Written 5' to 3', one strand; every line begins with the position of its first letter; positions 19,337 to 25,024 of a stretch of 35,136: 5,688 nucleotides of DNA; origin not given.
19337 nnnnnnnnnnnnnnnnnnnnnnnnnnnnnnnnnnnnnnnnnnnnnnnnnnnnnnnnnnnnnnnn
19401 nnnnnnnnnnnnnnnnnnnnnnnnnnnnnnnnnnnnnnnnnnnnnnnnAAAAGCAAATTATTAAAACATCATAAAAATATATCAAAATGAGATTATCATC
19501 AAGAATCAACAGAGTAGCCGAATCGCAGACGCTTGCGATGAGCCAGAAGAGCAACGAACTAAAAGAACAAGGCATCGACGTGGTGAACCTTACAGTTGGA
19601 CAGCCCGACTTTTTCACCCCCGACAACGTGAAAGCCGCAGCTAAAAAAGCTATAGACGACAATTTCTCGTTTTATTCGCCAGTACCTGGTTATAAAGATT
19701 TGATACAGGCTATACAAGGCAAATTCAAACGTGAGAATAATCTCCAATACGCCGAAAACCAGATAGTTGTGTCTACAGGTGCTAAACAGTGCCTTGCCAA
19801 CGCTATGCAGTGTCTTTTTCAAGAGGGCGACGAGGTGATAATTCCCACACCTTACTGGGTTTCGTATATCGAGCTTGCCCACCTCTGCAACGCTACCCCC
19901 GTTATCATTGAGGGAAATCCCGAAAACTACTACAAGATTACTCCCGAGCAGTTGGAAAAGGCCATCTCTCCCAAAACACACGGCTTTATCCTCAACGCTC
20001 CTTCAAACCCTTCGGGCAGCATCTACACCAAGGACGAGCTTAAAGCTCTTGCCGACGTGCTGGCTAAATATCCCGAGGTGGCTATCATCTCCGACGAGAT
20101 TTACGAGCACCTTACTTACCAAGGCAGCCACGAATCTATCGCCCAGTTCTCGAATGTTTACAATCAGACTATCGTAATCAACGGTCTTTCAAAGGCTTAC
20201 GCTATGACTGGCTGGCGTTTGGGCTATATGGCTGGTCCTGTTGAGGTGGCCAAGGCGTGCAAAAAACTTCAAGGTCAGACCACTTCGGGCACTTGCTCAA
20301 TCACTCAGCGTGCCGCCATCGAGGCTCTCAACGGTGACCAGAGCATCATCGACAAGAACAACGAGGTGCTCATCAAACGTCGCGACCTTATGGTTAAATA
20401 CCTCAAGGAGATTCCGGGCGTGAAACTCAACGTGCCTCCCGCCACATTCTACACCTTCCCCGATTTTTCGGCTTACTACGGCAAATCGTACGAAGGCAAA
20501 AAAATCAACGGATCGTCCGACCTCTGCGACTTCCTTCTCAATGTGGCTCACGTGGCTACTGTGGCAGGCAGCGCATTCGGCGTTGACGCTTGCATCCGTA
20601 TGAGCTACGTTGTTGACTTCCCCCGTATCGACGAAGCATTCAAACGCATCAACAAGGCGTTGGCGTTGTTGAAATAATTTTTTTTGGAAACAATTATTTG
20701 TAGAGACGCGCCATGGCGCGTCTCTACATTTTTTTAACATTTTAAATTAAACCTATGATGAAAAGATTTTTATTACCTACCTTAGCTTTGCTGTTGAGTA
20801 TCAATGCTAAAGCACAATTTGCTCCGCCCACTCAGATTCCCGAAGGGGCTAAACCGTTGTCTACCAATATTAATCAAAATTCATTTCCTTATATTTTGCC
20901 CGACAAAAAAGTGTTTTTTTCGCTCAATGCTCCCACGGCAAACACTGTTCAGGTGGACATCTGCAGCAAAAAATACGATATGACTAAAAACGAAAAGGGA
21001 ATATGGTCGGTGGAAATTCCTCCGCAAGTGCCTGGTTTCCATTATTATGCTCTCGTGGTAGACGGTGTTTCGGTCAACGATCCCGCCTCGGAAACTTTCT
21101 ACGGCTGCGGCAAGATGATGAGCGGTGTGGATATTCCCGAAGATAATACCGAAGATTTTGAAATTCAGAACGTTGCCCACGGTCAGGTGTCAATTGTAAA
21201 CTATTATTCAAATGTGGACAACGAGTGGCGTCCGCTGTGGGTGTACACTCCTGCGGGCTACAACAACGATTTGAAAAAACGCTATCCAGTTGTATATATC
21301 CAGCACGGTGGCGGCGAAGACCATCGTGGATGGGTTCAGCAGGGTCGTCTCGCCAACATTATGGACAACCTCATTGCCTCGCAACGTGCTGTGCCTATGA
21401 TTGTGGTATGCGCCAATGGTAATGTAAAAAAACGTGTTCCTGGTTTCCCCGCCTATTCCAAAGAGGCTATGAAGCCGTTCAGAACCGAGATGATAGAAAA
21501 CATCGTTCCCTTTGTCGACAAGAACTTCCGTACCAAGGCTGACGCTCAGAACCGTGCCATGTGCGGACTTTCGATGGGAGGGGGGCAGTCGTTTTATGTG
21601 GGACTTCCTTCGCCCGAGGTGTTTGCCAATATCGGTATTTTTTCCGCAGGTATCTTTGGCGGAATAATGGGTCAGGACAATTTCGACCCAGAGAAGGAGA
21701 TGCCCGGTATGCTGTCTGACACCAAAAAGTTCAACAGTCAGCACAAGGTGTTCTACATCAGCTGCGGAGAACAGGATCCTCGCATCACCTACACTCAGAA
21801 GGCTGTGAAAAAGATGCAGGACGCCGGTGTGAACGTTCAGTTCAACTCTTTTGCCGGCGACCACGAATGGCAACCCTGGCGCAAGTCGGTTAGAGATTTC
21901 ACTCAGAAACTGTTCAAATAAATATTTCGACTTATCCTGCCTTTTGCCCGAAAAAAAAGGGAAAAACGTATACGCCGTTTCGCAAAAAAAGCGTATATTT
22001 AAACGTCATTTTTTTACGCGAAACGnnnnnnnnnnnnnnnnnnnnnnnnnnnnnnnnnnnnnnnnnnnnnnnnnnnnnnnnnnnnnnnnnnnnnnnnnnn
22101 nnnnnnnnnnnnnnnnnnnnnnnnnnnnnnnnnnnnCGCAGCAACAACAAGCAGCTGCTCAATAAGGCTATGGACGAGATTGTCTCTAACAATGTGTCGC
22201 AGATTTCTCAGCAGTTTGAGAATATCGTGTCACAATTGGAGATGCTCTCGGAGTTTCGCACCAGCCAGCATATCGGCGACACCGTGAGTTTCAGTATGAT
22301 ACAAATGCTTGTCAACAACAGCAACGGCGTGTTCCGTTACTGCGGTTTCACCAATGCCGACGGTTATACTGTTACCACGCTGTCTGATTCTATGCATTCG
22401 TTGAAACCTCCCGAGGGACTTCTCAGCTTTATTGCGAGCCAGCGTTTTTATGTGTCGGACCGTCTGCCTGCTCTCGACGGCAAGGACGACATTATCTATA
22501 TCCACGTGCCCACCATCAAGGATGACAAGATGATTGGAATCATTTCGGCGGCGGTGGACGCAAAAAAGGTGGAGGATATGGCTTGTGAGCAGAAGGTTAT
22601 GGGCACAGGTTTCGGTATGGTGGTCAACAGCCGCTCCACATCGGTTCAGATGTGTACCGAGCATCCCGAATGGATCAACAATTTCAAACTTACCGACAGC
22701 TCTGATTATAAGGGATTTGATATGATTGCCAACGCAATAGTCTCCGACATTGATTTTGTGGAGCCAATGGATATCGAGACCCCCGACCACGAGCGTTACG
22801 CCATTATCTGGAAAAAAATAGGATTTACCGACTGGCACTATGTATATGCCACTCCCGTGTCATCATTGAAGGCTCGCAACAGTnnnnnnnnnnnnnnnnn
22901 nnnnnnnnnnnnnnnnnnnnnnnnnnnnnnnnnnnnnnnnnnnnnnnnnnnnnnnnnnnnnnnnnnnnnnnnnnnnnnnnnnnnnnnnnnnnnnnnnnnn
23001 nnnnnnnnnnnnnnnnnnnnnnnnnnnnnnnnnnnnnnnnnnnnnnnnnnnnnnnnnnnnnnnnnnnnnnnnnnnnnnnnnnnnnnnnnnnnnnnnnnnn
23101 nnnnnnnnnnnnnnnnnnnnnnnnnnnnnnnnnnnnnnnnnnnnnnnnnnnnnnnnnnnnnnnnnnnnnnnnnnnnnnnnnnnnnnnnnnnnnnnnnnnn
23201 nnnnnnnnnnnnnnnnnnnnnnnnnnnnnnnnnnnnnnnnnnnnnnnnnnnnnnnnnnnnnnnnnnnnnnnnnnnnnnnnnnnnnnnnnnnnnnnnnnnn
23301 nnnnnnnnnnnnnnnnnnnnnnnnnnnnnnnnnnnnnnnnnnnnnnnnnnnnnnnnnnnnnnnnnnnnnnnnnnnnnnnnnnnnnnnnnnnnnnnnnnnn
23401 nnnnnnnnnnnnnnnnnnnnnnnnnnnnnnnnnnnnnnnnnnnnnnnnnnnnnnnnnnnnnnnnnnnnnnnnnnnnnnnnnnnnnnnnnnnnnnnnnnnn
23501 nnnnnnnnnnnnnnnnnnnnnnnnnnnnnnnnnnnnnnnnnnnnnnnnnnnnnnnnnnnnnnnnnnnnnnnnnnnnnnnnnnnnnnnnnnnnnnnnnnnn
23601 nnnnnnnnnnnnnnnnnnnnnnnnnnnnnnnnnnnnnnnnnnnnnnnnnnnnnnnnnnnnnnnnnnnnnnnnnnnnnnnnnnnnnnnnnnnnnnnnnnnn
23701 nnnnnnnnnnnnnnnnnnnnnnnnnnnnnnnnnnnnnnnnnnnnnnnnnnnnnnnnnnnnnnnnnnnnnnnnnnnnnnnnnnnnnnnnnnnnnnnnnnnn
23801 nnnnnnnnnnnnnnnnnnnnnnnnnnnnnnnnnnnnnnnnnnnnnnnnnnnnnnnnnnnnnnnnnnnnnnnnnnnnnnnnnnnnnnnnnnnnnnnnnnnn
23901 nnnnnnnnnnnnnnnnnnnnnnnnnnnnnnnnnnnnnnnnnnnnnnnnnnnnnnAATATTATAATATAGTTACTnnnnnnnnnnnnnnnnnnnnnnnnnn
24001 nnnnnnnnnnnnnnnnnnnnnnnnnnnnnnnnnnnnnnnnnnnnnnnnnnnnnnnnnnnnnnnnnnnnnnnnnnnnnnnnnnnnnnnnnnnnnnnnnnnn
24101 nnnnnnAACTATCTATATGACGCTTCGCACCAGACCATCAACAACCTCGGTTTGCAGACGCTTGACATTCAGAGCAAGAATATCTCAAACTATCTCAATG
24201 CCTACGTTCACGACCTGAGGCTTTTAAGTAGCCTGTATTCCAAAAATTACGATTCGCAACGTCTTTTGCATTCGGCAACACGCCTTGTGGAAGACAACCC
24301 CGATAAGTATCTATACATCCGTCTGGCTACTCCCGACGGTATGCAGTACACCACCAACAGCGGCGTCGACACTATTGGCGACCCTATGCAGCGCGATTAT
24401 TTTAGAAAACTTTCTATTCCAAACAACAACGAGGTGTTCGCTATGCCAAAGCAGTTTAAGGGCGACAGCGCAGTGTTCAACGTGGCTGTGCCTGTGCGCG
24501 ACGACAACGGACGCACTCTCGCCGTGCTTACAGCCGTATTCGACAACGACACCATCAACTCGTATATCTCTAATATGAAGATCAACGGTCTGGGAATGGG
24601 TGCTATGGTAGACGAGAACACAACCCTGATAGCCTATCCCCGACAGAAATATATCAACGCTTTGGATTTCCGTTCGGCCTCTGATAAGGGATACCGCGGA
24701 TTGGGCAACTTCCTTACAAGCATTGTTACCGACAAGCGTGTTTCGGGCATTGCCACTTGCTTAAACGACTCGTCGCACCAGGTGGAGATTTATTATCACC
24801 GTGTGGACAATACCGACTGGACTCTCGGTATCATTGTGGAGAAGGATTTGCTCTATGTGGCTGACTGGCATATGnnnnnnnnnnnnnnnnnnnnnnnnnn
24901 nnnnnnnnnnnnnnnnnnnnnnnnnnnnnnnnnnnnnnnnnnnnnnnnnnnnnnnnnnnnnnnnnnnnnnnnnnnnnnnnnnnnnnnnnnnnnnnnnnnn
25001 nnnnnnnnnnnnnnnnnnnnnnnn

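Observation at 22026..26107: Tandem MCP-type receptors in a Bacteroidota-like context with no che genes nearby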

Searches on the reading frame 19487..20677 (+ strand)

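Call 7: search_protein_families(library=pfam, proteins=[window:19487-20677:+], max_evalue=0.001)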
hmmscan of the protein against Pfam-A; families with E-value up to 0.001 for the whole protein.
window:19487-20677:+ (396 aa): 2 families
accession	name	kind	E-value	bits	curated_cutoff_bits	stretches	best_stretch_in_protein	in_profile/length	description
PF00155.27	Aminotran_1_2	-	1.6e-71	241.8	19.7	1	31-388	2-361/361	Aminotransferase class I and II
PF01041.23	DegT_DnrJ_EryC1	-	3.2e-08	33.6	19.8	1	91-189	41-135/360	DegT/DnrJ/EryC1/StrS aminotransferase family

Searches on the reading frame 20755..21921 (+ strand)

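Call 7: search_protein_families(library=pfam, proteins=[window:20755-21921:+], max_evalue=0.001)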
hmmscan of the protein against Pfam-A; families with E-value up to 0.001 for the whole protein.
window:20755-21921:+ (388 aa): 1 family
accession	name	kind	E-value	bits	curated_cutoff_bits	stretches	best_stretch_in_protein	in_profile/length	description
PF00756.26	Esterase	-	4.9e-24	85.9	22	1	159-378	8-243/251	Putative esterase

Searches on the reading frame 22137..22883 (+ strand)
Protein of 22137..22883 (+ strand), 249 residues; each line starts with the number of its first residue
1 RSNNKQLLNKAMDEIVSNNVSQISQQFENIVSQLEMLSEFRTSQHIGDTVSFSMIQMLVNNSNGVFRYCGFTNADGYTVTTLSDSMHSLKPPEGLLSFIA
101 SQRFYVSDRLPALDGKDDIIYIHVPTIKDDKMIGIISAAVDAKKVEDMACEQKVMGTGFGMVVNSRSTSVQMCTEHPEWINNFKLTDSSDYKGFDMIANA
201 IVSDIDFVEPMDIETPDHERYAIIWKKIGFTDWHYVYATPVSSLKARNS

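Call 53: search_solved_structures(query=window:22137-22883:+, max_evalue=1, show_alignments=1)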
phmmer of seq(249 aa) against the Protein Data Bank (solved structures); distinct sequences matched with E-value up to 1: 1.
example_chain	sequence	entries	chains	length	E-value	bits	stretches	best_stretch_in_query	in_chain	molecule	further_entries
9hvj_A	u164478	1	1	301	0.008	18.9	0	13-63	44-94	Cache domain protein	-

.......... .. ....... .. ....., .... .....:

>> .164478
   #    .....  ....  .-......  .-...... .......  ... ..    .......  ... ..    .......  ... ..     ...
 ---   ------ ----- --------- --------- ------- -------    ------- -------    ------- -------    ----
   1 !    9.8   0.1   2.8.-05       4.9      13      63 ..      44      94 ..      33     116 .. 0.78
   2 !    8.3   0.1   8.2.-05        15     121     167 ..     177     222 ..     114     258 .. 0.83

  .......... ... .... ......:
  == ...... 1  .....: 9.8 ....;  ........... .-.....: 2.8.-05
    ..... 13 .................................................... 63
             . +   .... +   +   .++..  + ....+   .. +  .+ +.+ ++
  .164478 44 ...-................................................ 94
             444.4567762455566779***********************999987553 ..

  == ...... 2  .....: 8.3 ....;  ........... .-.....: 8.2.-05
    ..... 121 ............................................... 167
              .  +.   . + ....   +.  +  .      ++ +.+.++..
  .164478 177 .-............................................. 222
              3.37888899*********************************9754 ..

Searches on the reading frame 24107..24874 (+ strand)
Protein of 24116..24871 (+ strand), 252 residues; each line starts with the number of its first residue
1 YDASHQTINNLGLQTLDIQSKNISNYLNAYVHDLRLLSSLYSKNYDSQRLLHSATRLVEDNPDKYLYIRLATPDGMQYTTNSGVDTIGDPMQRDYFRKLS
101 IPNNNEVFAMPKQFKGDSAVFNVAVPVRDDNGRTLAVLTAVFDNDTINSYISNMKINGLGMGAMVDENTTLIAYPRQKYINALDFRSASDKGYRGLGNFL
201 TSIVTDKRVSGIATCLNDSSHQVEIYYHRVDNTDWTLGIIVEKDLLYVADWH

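Call 52: search_solved_structures(query=window:24116-24871:+, max_evalue=1, show_alignments=2)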
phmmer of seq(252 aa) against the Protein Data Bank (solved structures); distinct sequences matched with E-value up to 1: 3.
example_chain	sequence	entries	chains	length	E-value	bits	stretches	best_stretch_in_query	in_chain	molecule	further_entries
3c8c_A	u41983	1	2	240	0.11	15.4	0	114-249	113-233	Methyl-accepting chemotaxis protein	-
6iov_A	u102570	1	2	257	0.14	15.1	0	89-249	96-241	Methyl-accepting chemotaxis (MCP) signaling domain protein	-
5ave_A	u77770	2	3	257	0.15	15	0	114-249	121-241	Methyl-accepting chemotaxis (MCP) signaling domain protein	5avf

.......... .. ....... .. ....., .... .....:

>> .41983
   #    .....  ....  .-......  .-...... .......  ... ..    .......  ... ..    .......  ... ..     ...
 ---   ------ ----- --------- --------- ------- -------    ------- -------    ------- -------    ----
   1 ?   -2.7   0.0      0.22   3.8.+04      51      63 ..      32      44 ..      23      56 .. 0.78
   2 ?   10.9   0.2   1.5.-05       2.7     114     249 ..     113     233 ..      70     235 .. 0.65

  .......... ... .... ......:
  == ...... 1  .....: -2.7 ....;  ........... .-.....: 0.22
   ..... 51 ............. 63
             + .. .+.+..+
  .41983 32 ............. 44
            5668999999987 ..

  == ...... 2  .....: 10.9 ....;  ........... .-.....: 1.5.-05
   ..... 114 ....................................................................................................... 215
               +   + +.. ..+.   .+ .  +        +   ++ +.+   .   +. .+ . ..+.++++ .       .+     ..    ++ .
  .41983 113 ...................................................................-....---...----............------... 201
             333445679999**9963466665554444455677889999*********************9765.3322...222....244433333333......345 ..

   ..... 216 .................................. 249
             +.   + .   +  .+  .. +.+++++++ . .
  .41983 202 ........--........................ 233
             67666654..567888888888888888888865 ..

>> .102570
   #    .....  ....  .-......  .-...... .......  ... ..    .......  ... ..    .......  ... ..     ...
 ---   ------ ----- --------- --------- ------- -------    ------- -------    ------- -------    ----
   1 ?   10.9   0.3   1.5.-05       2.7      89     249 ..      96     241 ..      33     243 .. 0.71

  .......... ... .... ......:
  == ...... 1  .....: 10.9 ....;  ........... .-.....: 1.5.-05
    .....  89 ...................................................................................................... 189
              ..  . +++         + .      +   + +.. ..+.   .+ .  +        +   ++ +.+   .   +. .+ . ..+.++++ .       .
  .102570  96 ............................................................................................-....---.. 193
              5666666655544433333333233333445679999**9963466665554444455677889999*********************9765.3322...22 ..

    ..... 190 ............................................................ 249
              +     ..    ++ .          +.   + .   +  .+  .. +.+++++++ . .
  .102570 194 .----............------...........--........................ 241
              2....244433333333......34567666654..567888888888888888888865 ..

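Call 92: predict_structure(alignment_id=A2)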
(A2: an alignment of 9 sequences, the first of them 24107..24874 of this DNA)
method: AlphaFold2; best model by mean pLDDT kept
length: 256 residues; sequences in the alignment: 9
mean_pLDDT: 78.2   pTM: 0.80
mean pLDDT of the five models: 78.2, 77.9, 77.5, 75.1, 74.7
residues with pLDDT >= 90: 59; 70-90: 134; 50-70: 48; < 50: 15
segments of 3 or more residues with pLDDT < 50: 118-120, 178-183, 252-256
pLDDT, mean of each block of 10 residues (from residue 1): 64 88 92 94 88 92 90 85 68 74 84 63 84 90 86 82 79 57 51 66 67 80 85 85 80 45
secondary structure, 60 per line:
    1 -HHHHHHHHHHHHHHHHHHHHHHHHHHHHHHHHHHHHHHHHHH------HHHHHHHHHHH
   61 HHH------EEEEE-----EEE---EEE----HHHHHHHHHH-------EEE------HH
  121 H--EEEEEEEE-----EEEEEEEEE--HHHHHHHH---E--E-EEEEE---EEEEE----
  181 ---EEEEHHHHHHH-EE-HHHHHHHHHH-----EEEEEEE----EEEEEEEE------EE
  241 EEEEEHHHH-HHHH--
elements in order: H2-43 H50-63 E70-74 E80-82 E86-88 H93-102 E110-112 E124-131 E137-145 H148-155 E164-168 E172-176 E184-187 H188-194 H199-208 E214-220 E225-232 E239-245 H246-249 H251-254

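Call 95: fold_search(model_id=the predicted structure, library=pdb)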
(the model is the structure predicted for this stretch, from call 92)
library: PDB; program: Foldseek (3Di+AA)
matches with E <= 10: 1498; with E <= 0.001: 168
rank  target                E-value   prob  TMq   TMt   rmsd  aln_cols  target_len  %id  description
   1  5lt9_A                1.0e-10  1.00  0.63  0.68   4.8       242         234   18  Ligand binding domain of Pseudomonas aeruginosa PAO1 amino acid chemoreceptors PctB in complex with L-Arg (released 2017-09-20)
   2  9a69_B                1.2e-10  1.00  0.68  0.30   4.5       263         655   16  Integrative model of MCPB-MCPC by crosslinking MS and deep learning (released 2024-09-18)
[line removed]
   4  5t65_B                1.5e-10  1.00  0.68  0.73   4.6       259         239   17  LIGAND BINDING DOMAIN OF PSEUDOMONAS AERUGINOSA PAO1 AMINO ACID CHEMORECEPTOR PCTA IN COMPLEX WITH L-ILE (released 2017-09-13)
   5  9koo_B                1.9e-10  1.00  0.60  0.66   5.0       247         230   17  Ligand binding domain of Pseudomonas Aeruginosa PAO1 chemoreceptor PctA in complex with MHF (released 2025-11-26)
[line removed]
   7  5t7m_B                3.3e-10  1.00  0.67  0.72   4.6       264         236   16  LIGAND BINDING DOMAIN OF PSEUDOMONAS AERUGINOSA PAO1 AMINO ACID CHEMORECEPTOR PCTA IN COMPLEX WITH L-TRP (released 2017-09-20)
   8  5lt9_B                3.3e-10  1.00  0.62  0.63   4.7       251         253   19  Ligand binding domain of Pseudomonas aeruginosa PAO1 amino acid chemoreceptors PctB in complex with L-Arg (released 2017-09-20)
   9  6mni_A                3.5e-10  1.00  0.72  0.72   3.9       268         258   10  Structure of the tandem CACHE domain of PscC (released 2019-10-16)
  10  9kpj                  4.2e-10  1.00  0.63  0.61   5.5       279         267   11  Crystal structure of Helicobacter pylori chemoreceptor TlpA ligand-binding domain in complex with indole (released 2025-10-22)
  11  5ltx_A                4.7e-10  1.00  0.69  0.72   4.1       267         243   16  LIGAND BINDING DOMAIN OF PSEUDOMONAS AERUGINOSA PAO1 AMINO ACID CHEMORECEPTOR PCTA IN COMPLEX WITH L-MET (released 2017-09-20)
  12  5ltx_B                5.3e-10  1.00  0.61  0.66   4.8       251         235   16  LIGAND BINDING DOMAIN OF PSEUDOMONAS AERUGINOSA PAO1 AMINO ACID CHEMORECEPTOR PCTA IN COMPLEX WITH L-MET (released 2017-09-20)
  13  9a65_B                6.0e-10  1.00  0.71  0.30   4.4       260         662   15  Integrative model of YVAQ-MCPB by crosslinking MS and deep learning (released 2024-09-18)
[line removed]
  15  6py3_A                8.6e-10  1.00  0.71  0.77   4.0       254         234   12  Crystal structure of ligand-binding domain of Pseudomonas fluorescens chemoreceptor CtaA in complex with L-isoleucine (released 2020-03-18)
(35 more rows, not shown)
